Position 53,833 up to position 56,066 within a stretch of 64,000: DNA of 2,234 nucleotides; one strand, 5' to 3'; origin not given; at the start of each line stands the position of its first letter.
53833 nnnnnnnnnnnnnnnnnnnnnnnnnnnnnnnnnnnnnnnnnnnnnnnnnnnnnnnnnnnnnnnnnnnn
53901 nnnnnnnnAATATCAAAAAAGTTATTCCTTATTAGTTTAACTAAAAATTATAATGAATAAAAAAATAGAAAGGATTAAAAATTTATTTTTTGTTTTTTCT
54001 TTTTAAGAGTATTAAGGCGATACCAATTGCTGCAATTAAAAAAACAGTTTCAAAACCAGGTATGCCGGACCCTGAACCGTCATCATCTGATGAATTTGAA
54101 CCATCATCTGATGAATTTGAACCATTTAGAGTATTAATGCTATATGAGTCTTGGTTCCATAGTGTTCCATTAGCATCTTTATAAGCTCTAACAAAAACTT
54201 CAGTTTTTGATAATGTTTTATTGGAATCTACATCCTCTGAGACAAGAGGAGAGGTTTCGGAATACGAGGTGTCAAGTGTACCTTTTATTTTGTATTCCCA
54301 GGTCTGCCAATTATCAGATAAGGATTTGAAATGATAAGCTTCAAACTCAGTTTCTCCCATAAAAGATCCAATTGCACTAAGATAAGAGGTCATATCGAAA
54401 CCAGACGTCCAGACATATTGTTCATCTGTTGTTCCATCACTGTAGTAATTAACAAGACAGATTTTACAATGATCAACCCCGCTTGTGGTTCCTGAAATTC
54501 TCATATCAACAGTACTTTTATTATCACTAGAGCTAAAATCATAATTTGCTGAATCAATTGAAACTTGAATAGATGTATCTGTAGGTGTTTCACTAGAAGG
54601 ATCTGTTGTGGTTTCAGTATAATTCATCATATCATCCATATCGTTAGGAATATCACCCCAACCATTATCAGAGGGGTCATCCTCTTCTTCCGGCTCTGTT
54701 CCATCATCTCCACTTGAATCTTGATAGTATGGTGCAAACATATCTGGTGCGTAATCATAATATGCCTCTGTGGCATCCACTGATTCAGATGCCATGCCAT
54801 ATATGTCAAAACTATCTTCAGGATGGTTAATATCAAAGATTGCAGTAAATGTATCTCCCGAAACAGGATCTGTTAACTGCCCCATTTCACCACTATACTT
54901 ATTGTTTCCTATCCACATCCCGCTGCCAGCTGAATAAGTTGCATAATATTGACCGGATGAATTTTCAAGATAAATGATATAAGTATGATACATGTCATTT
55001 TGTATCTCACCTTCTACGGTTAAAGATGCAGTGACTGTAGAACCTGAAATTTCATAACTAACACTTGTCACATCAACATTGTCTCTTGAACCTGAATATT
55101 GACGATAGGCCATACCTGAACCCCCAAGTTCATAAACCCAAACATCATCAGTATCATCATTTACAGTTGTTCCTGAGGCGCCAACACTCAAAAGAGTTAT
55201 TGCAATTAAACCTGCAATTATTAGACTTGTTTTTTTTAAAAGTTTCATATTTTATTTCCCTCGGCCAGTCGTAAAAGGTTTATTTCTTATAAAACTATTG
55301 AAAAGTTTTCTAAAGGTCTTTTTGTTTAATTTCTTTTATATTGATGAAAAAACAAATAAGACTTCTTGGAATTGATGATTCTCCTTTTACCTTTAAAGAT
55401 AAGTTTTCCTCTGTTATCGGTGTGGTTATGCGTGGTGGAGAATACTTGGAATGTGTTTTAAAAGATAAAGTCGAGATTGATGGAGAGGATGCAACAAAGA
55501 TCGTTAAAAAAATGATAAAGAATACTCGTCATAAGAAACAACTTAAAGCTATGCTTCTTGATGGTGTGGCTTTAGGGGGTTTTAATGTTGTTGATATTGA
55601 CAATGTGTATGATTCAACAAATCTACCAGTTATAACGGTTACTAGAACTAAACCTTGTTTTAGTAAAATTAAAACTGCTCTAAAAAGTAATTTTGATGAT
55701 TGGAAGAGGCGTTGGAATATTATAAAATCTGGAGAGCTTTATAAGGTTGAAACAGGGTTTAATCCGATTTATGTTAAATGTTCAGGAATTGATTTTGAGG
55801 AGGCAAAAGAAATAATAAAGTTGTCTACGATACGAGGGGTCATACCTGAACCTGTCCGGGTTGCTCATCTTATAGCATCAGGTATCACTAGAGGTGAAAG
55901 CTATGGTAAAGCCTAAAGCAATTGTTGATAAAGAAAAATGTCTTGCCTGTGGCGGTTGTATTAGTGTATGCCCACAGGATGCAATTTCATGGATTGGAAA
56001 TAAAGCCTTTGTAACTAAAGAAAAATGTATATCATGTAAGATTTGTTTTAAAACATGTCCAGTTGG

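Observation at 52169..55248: Tandem array of three PGF-CTERM surface-protein paralogues with domain shuffling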

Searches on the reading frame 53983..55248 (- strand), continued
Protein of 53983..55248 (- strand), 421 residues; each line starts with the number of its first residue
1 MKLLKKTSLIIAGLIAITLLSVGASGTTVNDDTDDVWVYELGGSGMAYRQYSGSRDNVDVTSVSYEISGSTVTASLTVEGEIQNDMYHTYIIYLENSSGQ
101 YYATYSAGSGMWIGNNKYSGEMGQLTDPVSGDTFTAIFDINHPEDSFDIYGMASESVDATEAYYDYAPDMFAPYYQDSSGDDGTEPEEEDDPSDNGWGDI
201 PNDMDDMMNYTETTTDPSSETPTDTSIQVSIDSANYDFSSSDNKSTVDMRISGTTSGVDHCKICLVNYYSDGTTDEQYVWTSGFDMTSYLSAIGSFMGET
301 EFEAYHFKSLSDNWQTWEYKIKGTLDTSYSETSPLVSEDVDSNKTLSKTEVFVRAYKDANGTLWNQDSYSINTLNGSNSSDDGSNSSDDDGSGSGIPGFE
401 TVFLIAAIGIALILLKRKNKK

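Call 43: fold_search(model_id=the predicted structure, library=pdb)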
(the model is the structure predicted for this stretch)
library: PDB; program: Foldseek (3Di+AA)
matches with E <= 10: 1456; with E <= 0.001: 2
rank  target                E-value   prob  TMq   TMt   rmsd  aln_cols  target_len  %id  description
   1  3bpo_C                2.0e-04  0.85  0.15  0.21  21.6       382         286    9  Crystal structure of the IL13-IL4R-IL13Ra ternary complex (released 2008-02-05)
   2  5fhx_L                7.5e-04  0.63  0.15  0.18  24.6       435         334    9  CRYSTAL STRUCTURE OF CODV IN COMPLEX WITH IL4 AT 2.55 Ang. RESOLUTION. (released 2016-03-30)
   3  5dmi_L                2.2e-03  0.75  0.14  0.23  19.9       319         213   10  Structure of the extracellular domain of the CD40 in complex with CHI220 FAB (released 2016-06-01)
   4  7f12_B                2.5e-03  0.80  0.15  0.24  20.6       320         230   12  A SARS-CoV-2 neutralizing antibody (released 2022-06-15)
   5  5vag_B                3.0e-03  0.66  0.13  0.21  19.3       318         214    9  Crystal structure of H7-specific antibody m826 in complex with the HA1 domain of hemagglutinin from H7N9 influenza vir (released 2017-12-20)
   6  8y0y_D                3.9e-03  0.85  0.17  0.28  19.8       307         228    8  Cryo-EM structure of the 123-316 scDb/PT-RBD complex (released 2024-07-17)
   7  9bey                  4.8e-03  0.41  0.15  0.09  21.4       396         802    8  Structure of a lambda-carrageenan active GH2 A in complex with inhibitor (released 2025-08-27)
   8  5gru_H                5.1e-03  0.84  0.17  0.27  19.8       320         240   12  Structure of mono-specific diabody (released 2016-10-12)
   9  3bpn_C                5.6e-03  0.47  0.15  0.20  21.2       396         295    8  Crystal structure of the IL4-IL4R-IL13Ra ternary complex (released 2008-02-05)
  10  9bp1_B                7.0e-03  0.69  0.15  0.25  20.4       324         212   10  Rhesus macaque ITS110.01 Fab in complex with SIV Env MPER peptide (released 2025-01-15)
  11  8vs8_K                7.3e-03  0.54  0.13  0.22  19.8       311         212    9  Crystal structure of ADI-19425 Fab in complex with anti-idiotypic 1D3 Fab (released 2024-09-18)
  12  8g8a_B                7.7e-03  0.66  0.15  0.24  19.6       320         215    9  Crystal structure of DH1317.8 Fab in complex with HIV proximal MPER peptide (released 2024-05-22)
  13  5uj6_B                7.7e-03  0.21  0.13  0.07  21.6       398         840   10  Crystal Structure of Bacteroides Uniformis beta-glucuronidase (released 2017-06-28)
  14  8vs8_C                8.2e-03  0.60  0.15  0.24  19.2       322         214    9  Crystal structure of ADI-19425 Fab in complex with anti-idiotypic 1D3 Fab (released 2024-09-18)
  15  6blh_L                8.6e-03  0.57  0.13  0.24  19.9       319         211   10  RSV G central conserved region bound to Fab CB017.5 (released 2018-02-28)
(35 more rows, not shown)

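Call 54: find_encoding_contigs(protein=P0007, flank=8000, max_places=2)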
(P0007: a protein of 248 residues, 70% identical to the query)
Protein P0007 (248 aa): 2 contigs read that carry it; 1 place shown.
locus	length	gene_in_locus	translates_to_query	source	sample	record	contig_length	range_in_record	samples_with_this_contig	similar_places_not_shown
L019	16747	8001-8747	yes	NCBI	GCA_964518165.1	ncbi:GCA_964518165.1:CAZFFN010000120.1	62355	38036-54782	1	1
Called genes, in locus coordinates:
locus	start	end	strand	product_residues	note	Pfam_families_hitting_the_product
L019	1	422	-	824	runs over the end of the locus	PF01326:PPDK_N, PF00391:PEP-utilizers, PF02896:PEP-utilizers_C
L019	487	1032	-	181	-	PF01862:PvlArgDC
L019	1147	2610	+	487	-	PF17957:Big_7 (weak)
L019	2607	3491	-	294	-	PF03703:bPH_2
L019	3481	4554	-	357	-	-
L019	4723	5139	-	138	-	PF14464:Prok-JAB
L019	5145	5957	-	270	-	PF01513:NAD_kinase, PF20143:NAD_kinase_C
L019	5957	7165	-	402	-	PF00890:FAD_binding_2 (weak), PF01266:DAO (weak), PF01494:FAD_binding_3 (weak), PF07992:Pyr_redox_2, PF12831:FAD_oxidored, PF13450:NAD_binding_8 (weak), PF01494:FAD_binding_3 (weak), PF22578:GGR_cat, +4 more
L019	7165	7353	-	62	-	PF00037:Fer4, PF12837:Fer4_6 (weak), PF13237:Fer4_10, PF14697:Fer4_21, PF12838:Fer4_7, PF13187:Fer4_9 (weak), PF00037:Fer4, PF12837:Fer4_6 (weak), +5 more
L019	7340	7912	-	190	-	PF01949:Endo_dU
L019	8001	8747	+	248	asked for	-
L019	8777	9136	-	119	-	PF01981:PTH2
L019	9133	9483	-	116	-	PF19023:DUF5749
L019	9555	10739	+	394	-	PF01266:DAO (faint), PF01494:FAD_binding_3, PF03486:HI0933_like (faint), PF05834:Lycopene_cycl, PF22578:GGR_cat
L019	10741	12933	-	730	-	-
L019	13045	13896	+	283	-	PF13793:Pribosyltran_N, PF00156:Pribosyltran, PF14572:Pribosyl_synth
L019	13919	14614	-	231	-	-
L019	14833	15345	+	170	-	-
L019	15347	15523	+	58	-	-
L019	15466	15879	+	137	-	-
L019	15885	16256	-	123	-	-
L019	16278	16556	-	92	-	-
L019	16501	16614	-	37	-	-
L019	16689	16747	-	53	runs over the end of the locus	-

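Call 55: find_encoding_contigs(protein=P0020, flank=8000, max_places=2)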
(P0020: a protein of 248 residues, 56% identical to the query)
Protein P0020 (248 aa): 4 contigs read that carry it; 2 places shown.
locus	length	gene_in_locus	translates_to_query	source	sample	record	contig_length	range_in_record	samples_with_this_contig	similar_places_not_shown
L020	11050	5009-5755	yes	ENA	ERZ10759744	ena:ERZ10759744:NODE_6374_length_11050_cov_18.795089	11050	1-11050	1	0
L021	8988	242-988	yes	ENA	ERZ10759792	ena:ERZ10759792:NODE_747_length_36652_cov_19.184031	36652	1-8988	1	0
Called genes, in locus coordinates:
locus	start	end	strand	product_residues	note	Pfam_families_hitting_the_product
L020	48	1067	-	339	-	-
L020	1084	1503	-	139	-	PF14464:Prok-JAB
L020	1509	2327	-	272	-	PF01513:NAD_kinase, PF20143:NAD_kinase_C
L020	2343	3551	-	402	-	PF00890:FAD_binding_2 (faint), PF01134:GIDA (weak), PF01266:DAO (weak), PF01494:FAD_binding_3, PF12831:FAD_oxidored, PF13450:NAD_binding_8 (weak), PF01266:DAO (weak), PF22578:GGR_cat, +4 more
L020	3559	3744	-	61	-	PF00037:Fer4 (weak), PF12837:Fer4_6 (weak), PF13237:Fer4_10, PF14697:Fer4_21, PF13187:Fer4_9, PF25160:LdpA_Fe-S-bd (weak), PF12838:Fer4_7 (weak), PF00037:Fer4, +7 more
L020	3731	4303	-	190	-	PF01949:Endo_dU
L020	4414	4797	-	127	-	PF10771:DUF2582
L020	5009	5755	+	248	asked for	-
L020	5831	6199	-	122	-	PF01981:PTH2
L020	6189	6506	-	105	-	PF19023:DUF5749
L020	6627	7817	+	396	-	PF00070:Pyr_redox (faint), PF01494:FAD_binding_3, PF01946:Thi4 (faint), PF03486:HI0933_like (weak), PF05834:Lycopene_cycl, PF13450:NAD_binding_8, PF01266:DAO (weak), PF22578:GGR_cat (weak), +3 more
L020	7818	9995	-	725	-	-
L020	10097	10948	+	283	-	PF13793:Pribosyltran_N, PF00156:Pribosyltran, PF14681:UPRTase (faint), PF14572:Pribosyl_synth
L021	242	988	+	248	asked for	-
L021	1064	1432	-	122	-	PF01981:PTH2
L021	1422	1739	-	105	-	PF19023:DUF5749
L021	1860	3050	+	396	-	PF00070:Pyr_redox (faint), PF01494:FAD_binding_3, PF01946:Thi4 (faint), PF03486:HI0933_like (weak), PF05834:Lycopene_cycl, PF13450:NAD_binding_8, PF01266:DAO (weak), PF22578:GGR_cat (weak), +3 more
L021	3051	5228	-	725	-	-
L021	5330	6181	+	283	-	PF13793:Pribosyltran_N, PF00156:Pribosyltran, PF14681:UPRTase (faint), PF14572:Pribosyl_synth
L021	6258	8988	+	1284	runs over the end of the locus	PF02516:STT3, PF13715:CarbopepD_reg_2 (faint), PF13620:CarboxypepD_reg (weak), PF17802:SpaA (weak), PF22904:NOMO1-like_2nd (faint), PF13620:CarboxypepD_reg (weak), PF17210:SdrD_B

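Call 72: search_protein_families(library=ncbifam, proteins=[L014:10666-11376:+, L014:14728-15531:+, L007:10960-12141:-, L007:12738-13370:+, L009:3560-4201:-, L014:724-1860:+], max_evalue=0.01)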
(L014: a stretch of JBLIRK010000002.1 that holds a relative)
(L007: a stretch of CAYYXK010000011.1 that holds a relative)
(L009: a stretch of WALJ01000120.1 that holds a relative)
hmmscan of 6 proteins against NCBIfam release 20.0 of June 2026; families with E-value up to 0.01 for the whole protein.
L014:10666-11376:+ (236 aa): 1 family
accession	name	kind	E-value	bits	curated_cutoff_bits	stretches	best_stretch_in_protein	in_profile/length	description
NF058603.1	SCO2097_fam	equivalog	0.0059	16.9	110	1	122-219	28-111/129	SCO2097 family morphological protein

L014:14728-15531:+ (267 aa): 1 family
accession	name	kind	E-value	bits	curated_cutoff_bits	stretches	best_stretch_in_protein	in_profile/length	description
TIGR00297.1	TIGR00297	hypoth_equivalog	3e-49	167.9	205.85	1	20-259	6-232/237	TIGR00297 family protein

L007:10960-12141:- (393 aa): 0 families

L007:12738-13370:+ (210 aa): 0 families

L009:3560-4201:- (213 aa): 9 families
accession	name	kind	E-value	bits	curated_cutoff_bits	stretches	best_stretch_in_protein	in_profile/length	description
NF038087.1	arch_ser_synth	exception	6.4e-23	81.5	240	1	4-196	32-214/216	archaetidylserine synthase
NF038086.1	anchor_synt_A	exception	2.7e-22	79.7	200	1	8-163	38-189/222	protein sorting system archaetidylserine synthase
TIGR00473.1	pssA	equivalog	1.5e-21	77.1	107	1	6-148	24-153/153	CDP-diacylglycerol--serine O-phosphatidyltransferase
TIGR04217.1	archae_ser_T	exception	3.4e-19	69.5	200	1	5-170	36-190/221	archaetidylserine synthase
NF045885.1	PhCholSynBorr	equivalog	4.3e-07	30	400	1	9-149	42-173/234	phosphatidylcholine synthase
NF045884.1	PhCholSynAgro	equivalog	7e-07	29.4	350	1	10-142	44-168/235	phosphatidylcholine synthase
NF045887.1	PhCholSynPs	equivalog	6.9e-06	25.8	300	1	9-147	45-172/235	phosphatidylcholine synthase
NF040950.1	archin_ph_syn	equivalog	0.00011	22.2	180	1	4-48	52-96/191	archaetidylinositol phosphate synthase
NF045883.1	PIPSynth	equivalog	0.00016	21.4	170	1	2-141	49-183/197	phosphatidylinositol phosphate synthase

L014:724-1860:+ (378 aa): 2 families
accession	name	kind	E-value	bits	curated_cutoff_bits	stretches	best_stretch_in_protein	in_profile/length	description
TIGR00832.1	acr3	equivalog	3e-117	391.6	282.8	1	7-347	1-326/327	ACR3 family arsenite efflux transporter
TIGR00841.1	bass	subfamily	5.8e-06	25.7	326.3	1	132-339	99-296/321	bile acid:sodium symporter family transporter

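Call 83: find_related_loci(query=A1, collection=viral_contigs, flank=5000)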
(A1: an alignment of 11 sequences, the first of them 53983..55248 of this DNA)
Query A1 (421 aa) in viral_contigs; peptide patterns used: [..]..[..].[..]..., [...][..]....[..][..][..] (x = any residue, [..] = any of these).
14 stretches matched a pattern, but none encodes a relative of the query by tblastn (E <= 1e-3).

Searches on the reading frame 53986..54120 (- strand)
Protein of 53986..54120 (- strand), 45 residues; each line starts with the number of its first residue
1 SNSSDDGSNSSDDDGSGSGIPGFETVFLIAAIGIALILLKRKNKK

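Call 68: search_protein_families(library=ncbifam, proteins=[window:53986-54120:-], max_evalue=10)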
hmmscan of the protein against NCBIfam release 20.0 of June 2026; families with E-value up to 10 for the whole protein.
seq(45 aa): 7 families
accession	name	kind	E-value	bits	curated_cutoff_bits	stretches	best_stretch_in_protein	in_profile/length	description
NF033507.3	Loki-CTERM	subfamily_domain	2.6e-08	33.8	19.9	1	20-45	1-26/27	Loki-CTERM sorting domain-containing protein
NF045529.2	Heimdall-CTERM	domain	4.5e-05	23.6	24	1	19-44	1-26/26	Heimdall-CTERM domain-containing surface protein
TIGR04281.1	peripla_PGF_1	equivalog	0.043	13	325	1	5-42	292-329/330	PGF-CTERM-anchored ABC transporter substrate-binding protein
NF041589.1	PepG1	equivalog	0.072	12.7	70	1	26-45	28-47/47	type I toxin-antitoxin system toxin PepG1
TIGR00138.1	rsmG_gidB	equivalog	0.089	12.4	99.5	1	13-45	50-80/183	16S rRNA (guanine(527)-N(7))-methyltransferase RsmG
NF053823.1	SCO2321_fam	equivalog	0.1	11.5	300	1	5-44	366-405/405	SCO2321 family membrane protein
TIGR04216.1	halo_surf_glyco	exception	0.11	10.6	400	1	8-41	749-783/784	HVO_2072 family ArtA-dependent S-layer glycoprotein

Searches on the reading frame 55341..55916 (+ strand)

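Call 16: search_protein_families(library=pfam, proteins=[window:55341-55916:+], max_evalue=0.01)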
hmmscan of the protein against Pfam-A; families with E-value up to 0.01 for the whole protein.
window:55341-55916:+ (191 aa): 2 families
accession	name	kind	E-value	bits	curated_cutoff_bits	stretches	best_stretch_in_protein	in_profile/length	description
PF01949.23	Endo_dU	-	1.2e-60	204.5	32.7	1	4-182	1-181/182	Endonuclease dU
PF04493.20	Endonuclease_5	-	0.0025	17.9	23.4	1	94-176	115-197/198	Endonuclease V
